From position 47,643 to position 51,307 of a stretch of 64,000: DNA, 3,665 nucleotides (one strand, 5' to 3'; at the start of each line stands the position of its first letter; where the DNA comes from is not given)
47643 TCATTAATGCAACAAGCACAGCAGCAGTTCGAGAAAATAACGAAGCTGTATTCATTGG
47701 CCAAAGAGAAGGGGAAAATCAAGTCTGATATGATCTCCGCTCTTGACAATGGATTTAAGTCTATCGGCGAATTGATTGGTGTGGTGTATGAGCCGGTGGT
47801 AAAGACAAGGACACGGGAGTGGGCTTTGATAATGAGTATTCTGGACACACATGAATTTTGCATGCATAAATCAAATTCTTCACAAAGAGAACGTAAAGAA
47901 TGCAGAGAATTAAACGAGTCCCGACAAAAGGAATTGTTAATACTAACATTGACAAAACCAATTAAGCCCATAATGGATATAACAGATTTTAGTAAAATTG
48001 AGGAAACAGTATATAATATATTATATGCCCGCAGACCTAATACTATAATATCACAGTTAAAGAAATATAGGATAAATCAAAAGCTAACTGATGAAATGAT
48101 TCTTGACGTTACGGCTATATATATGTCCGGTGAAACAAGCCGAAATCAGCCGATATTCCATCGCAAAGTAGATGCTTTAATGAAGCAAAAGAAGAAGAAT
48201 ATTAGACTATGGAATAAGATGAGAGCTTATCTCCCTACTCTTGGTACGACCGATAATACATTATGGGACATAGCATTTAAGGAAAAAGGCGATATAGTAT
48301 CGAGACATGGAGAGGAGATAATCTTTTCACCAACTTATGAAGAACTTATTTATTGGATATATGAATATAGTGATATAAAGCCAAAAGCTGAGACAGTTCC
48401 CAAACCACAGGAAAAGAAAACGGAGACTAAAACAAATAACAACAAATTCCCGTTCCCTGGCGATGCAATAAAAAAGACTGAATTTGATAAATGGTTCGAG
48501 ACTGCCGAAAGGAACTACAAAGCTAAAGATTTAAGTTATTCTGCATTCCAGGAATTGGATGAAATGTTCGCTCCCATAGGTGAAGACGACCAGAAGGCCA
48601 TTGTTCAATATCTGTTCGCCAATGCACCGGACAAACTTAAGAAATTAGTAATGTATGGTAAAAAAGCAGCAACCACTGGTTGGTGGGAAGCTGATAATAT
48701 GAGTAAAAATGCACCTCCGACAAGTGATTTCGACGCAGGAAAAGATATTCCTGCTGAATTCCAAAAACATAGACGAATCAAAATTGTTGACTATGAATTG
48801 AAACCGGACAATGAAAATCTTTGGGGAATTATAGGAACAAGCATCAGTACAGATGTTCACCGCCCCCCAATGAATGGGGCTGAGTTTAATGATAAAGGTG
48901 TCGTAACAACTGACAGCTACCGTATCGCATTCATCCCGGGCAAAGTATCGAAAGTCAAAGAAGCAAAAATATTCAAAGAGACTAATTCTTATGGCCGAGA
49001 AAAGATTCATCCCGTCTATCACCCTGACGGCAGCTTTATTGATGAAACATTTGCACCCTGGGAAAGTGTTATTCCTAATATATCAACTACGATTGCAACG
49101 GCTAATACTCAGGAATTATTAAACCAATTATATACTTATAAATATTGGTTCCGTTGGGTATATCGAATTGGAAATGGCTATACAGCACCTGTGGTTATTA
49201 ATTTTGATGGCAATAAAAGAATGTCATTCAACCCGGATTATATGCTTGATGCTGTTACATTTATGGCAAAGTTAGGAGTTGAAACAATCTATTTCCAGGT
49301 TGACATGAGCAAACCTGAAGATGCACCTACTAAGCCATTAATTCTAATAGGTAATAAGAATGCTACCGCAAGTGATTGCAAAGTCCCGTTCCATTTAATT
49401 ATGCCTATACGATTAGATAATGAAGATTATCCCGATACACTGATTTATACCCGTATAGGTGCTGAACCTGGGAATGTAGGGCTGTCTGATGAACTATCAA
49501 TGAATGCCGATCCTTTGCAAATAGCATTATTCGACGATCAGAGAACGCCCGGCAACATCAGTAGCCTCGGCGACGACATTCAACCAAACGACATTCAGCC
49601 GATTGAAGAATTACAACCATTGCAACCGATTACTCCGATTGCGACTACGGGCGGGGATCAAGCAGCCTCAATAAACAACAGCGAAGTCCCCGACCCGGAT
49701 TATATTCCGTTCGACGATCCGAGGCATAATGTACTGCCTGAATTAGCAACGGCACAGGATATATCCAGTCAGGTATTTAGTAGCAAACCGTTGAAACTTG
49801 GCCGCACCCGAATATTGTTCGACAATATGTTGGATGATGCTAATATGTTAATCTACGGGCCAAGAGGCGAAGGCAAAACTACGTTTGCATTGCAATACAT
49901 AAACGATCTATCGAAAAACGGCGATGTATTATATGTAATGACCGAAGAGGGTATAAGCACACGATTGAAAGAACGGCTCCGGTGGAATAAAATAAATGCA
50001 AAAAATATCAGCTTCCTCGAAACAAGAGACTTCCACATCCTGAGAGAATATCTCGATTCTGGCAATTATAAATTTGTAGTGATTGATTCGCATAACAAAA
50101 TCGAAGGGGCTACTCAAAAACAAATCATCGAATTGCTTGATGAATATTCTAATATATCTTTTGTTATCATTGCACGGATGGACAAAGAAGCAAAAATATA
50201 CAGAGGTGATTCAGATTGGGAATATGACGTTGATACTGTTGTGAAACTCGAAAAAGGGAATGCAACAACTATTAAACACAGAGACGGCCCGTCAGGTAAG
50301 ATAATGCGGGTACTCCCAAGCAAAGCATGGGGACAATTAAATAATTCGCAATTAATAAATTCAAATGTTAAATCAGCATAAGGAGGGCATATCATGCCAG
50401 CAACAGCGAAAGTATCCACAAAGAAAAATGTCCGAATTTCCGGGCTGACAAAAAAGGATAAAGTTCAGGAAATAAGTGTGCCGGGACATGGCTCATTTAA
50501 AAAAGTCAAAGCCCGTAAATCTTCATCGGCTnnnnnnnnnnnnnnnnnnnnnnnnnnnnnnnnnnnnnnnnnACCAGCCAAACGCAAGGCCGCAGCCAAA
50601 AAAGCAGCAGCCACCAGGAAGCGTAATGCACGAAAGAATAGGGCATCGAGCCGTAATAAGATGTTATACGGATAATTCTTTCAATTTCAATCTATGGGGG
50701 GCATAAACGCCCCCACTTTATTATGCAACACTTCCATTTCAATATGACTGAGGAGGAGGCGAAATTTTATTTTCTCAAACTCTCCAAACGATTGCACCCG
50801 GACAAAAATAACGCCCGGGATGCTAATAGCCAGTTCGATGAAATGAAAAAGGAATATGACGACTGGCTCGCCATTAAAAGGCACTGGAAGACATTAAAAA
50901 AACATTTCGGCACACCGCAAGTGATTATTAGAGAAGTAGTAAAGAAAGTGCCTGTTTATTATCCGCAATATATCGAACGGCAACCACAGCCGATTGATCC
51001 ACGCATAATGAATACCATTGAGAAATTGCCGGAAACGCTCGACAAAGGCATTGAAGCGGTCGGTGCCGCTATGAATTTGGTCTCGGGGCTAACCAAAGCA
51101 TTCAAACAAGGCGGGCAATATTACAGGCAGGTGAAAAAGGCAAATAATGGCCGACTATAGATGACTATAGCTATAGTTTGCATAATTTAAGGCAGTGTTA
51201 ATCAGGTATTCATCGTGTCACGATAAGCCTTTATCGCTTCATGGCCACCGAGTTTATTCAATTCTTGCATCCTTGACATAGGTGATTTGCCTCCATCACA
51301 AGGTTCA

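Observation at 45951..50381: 1476-aa protein with a recent 155-nt intragenic duplication and a C-terminal RecA/DnaB-like ATPase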

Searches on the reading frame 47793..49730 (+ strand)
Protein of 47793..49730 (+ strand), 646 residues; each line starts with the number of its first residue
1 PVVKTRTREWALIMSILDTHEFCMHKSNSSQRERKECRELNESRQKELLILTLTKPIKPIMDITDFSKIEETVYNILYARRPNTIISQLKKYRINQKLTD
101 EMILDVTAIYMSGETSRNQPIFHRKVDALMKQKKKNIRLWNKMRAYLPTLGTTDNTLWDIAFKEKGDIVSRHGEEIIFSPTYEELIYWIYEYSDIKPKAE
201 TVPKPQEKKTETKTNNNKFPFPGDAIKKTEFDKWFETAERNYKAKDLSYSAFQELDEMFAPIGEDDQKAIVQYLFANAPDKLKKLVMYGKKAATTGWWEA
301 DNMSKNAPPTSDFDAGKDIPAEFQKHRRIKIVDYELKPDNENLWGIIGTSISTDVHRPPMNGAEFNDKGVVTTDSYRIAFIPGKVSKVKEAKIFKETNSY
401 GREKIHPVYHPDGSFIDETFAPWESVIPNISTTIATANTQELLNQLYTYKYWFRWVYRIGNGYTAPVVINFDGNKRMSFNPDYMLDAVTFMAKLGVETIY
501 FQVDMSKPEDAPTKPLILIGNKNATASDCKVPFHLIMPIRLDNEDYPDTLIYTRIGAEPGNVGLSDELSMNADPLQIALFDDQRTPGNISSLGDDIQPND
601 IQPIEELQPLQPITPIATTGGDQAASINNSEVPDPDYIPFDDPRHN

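Call 26: find_homologous_proteins(query=window:47793-49730:+, max_evalue=0.01)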
Query window:47793-49730:+: 5283 candidates shared short words with the query, none scored E <= 0.01.
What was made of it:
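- Tried and rejected: The word-index homologue search with aa 615-1260 found nothing (call 26).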

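Call 40: search_protein_representatives(protein=window:47793-49730:+)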
Query: 646 residues. Proteins with E-value up to 0.001 (for the whole library): 42; up to 1e-10: 2; up to 1e-30: 1. The best 42 are listed.
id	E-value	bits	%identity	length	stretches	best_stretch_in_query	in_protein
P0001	0.0e+00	1492.5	100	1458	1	1-646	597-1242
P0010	3.9e-12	62.1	34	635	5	133-171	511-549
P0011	2.4e-09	52.9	26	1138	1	200-551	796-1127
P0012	6.3e-09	51.5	29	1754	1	319-573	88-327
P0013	1.6e-08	50.2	28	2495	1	316-494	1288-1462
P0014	3.5e-08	49.1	31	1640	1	319-552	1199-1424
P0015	1.2e-07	47.3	28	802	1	316-552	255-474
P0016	2.2e-07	46.4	30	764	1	318-541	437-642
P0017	5.9e-07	45.0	27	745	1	317-543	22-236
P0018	6.4e-07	44.9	32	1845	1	319-541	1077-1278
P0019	8.2e-07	44.5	26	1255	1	316-542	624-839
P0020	8.9e-07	44.4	24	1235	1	315-509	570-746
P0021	1.0e-06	44.3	27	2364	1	317-558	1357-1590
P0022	2.1e-06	43.2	27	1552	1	317-501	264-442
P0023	3.6e-06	42.4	28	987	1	319-542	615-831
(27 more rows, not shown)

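Call 44: search_protein_families(library=pfam, alignment_id=A3, max_evalue=0.001)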
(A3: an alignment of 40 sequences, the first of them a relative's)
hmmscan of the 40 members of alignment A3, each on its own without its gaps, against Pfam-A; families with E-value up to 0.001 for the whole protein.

A. member 1, P0011 (1138 aa): 1 family
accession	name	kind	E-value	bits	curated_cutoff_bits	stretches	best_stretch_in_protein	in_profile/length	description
PF02768.20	DNA_pol3_beta_3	-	0.00031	21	27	0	1051-1099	66-111/121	DNA polymerase III beta subunit, C-terminal domain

B. families by the number of members that match (of 40 scanned): 17 families
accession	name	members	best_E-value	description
PF02767.21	DNA_pol3_beta_2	13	2.2e-14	DNA polymerase III beta subunit, central domain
PF18905.5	DUF5661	6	1e-07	Protein of unknown function (DUF5661)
PF00712.24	DNA_pol3_beta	5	3.2e-11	DNA polymerase III beta subunit, N-terminal domain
PF18760.7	ART-PolyVal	4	6.1e-29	ADP-Ribosyltransferase in polyvalent proteins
PF11338.13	DUF3140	4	1.4e-05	Protein of unknown function (DUF3140)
PF02768.20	DNA_pol3_beta_3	3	4e-05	DNA polymerase III beta subunit, C-terminal domain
PF18796.6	LPD1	2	6.5e-18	Large polyvalent protein-associated domain 1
PF18789.6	DarA_C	2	3.3e-11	Defence against restriction A C-terminal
PF01028.25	Topoisom_I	1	9.9e-24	Eukaryotic DNA topoisomerase I, catalytic core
PF18814.6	PBECR5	1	3.5e-21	phage-Barnase-EndoU-ColicinE5/D-RelE like nuclease5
PF00176.29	SNF2-rel_dom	1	1.7e-12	SNF2-related domain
PF00271.37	Helicase_C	1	6.6e-12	Helicase conserved C-terminal domain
PF00583.31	Acetyltransf_1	1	5e-06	Acetyltransferase (GNAT) family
PF13508.13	Acetyltransf_7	1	0.00024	Acetyltransferase (GNAT) domain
PF13673.13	Acetyltransf_10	1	0.00024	Acetyltransferase (GNAT) domain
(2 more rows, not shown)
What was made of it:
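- Relatives of the clamp-like module are 300-2495-aa proteins with ART-PolyVal, LPD1, DarA_C, PBECR5, SNF2 and GNAT domains (call 44).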

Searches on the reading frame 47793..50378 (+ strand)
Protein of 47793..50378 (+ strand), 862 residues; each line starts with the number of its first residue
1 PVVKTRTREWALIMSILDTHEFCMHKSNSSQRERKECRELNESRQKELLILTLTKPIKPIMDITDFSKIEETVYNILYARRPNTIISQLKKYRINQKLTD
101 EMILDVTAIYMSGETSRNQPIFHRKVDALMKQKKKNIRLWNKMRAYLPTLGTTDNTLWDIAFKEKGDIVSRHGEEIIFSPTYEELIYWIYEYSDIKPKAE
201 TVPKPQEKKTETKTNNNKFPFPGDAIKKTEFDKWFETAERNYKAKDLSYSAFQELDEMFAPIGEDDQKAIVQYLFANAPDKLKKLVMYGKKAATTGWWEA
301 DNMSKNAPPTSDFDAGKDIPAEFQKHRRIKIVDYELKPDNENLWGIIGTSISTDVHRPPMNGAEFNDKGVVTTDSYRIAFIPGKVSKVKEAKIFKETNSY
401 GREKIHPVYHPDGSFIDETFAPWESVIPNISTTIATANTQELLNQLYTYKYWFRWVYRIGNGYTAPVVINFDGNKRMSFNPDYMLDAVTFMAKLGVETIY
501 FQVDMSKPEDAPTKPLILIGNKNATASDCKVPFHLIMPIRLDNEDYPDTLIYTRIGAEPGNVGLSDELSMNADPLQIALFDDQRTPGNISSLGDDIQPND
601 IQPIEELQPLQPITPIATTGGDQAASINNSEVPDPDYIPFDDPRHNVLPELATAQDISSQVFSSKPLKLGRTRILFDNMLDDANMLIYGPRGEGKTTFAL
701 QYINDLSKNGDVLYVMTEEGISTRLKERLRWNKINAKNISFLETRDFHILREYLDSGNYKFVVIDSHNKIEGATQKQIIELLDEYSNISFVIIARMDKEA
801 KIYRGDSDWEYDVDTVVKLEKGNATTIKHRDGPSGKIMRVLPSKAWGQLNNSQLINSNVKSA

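Call 42: predict_structure(protein=window:47793-50378:+)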
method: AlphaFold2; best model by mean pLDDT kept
length: 862 residues; sequences in the alignment: 1
mean_pLDDT: 34.3   pTM: 0.23
mean pLDDT of the five models: 34.3, 29.2, 26.2, 24.9, 24.3
residues with pLDDT >= 90: 0; 70-90: 0; 50-70: 48; < 50: 814
segments of 3 or more residues with pLDDT < 50: 1-31, 41-224, 244-253, 285-489, 492-862
pLDDT, mean of each block of 10 residues (from residue 1): 31 40 44 50 44 33 33 34 38 39 38 36 42 41 36 34 33 28 30 27 28 38 51 60 47 52 50 52 47 32 31 32 26 25 23 25 31 27 27 29 30 31 28 31 38 37 39 40 47 47 40 37 35 34 33 30 26 26 28 32 26 24 24 28 26 22 23 25 29 33 34 33 39 33 31 36 36 42 36 35 33 30 30 31 31 26 26
secondary structure, 60 per line:
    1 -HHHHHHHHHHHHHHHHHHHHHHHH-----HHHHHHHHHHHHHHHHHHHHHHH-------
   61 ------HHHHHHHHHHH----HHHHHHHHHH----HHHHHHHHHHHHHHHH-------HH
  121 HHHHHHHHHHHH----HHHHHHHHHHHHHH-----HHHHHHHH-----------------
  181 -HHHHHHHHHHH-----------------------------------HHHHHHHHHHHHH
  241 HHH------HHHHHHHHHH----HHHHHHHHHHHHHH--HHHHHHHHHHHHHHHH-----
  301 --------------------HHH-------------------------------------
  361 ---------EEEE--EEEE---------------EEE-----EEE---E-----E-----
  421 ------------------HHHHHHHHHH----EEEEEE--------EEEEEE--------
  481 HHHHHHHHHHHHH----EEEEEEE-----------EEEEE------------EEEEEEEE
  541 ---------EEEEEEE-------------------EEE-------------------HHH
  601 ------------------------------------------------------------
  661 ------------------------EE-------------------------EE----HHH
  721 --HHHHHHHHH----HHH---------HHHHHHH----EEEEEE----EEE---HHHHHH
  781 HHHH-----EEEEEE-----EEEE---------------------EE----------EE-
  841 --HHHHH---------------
elements in order (helices of 4 or more, strands of 3 or more residues): H2-25 H31-53 H67-77 H82-91 H96-111 H119-132 H137-150 H156-163 H182-192 H228-243 H250-259 H264-277 H280-295 E370-373 E376-379 E395-397 E403-405 H439-448 E453-458 E467-472 H481-493 E498-504 E516-520 E533-540 E550-556 E576-578 H723-731 H748-754 E759-764 E769-771 H775-784 E790-795 E801-804 H843-847
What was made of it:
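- Tried and rejected: The single-sequence AlphaFold model of aa 615-1476 was unusable (pLDDT 34, call 42).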

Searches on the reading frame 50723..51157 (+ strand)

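Call 16: search_protein_families(library=phrogs, proteins=[window:50723-51157:+], max_evalue=0.001)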
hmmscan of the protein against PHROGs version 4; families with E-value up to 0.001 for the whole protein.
window:50723-51157:+ (145 aa): 1 family
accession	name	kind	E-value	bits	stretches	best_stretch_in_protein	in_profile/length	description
phrog_15863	-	unknown function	4.7e-05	23.9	1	4-126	150-249/312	-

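Call 17: search_protein_families(library=pfam, proteins=[window:50723-51157:+], max_evalue=0.01)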
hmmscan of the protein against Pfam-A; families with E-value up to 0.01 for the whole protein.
window:50723-51157:+ (145 aa): 1 family
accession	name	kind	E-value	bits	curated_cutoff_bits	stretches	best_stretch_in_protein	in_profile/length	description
PF00226.36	DnaJ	-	6e-06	26.7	27.8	1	7-45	11-50/63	DnaJ domain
